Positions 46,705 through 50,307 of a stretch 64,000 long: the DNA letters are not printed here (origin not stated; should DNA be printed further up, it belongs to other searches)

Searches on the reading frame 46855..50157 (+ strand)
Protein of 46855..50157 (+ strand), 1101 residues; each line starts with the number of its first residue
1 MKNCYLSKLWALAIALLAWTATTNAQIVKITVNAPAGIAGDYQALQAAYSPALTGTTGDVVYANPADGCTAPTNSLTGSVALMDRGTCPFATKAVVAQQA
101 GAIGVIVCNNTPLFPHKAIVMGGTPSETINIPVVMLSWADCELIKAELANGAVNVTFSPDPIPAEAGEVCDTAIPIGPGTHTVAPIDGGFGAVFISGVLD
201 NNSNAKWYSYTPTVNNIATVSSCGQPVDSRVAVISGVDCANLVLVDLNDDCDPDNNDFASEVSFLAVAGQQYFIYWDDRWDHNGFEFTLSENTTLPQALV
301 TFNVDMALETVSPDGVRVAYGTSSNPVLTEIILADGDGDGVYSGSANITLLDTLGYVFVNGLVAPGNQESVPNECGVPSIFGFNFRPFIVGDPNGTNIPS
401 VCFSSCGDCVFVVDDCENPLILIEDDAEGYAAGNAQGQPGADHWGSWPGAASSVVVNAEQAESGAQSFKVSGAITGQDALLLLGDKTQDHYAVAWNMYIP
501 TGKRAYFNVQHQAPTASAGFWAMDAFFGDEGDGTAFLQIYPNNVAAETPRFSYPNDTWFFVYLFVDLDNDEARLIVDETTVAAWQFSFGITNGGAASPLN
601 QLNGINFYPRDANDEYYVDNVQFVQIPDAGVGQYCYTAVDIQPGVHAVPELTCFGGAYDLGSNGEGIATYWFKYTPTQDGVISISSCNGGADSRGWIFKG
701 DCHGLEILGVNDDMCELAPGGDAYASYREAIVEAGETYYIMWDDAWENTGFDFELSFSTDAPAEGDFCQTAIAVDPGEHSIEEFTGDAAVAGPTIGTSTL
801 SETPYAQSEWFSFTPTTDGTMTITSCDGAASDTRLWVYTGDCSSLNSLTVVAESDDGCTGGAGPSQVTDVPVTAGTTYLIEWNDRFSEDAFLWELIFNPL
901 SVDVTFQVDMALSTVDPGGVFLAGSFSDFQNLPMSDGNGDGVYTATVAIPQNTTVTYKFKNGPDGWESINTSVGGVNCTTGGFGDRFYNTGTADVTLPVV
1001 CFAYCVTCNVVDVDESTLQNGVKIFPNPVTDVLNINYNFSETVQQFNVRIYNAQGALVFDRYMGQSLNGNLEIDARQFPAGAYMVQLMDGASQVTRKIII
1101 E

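Call 9: search_protein_families(library=pfam, proteins=[window:46855-50157:+], max_evalue=0.001)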
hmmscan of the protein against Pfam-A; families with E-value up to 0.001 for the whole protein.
window:46855-50157:+ (1101 aa): 2 families
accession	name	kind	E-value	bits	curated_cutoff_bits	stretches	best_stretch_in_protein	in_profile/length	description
PF02225.27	PA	-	2e-19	69.9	23.9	1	57-142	2-93/95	PA domain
PF18962.6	Por_Secre_tail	-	8.7e-15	55.2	27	1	1024-1100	1-75/75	Secretion system C-terminal sorting domain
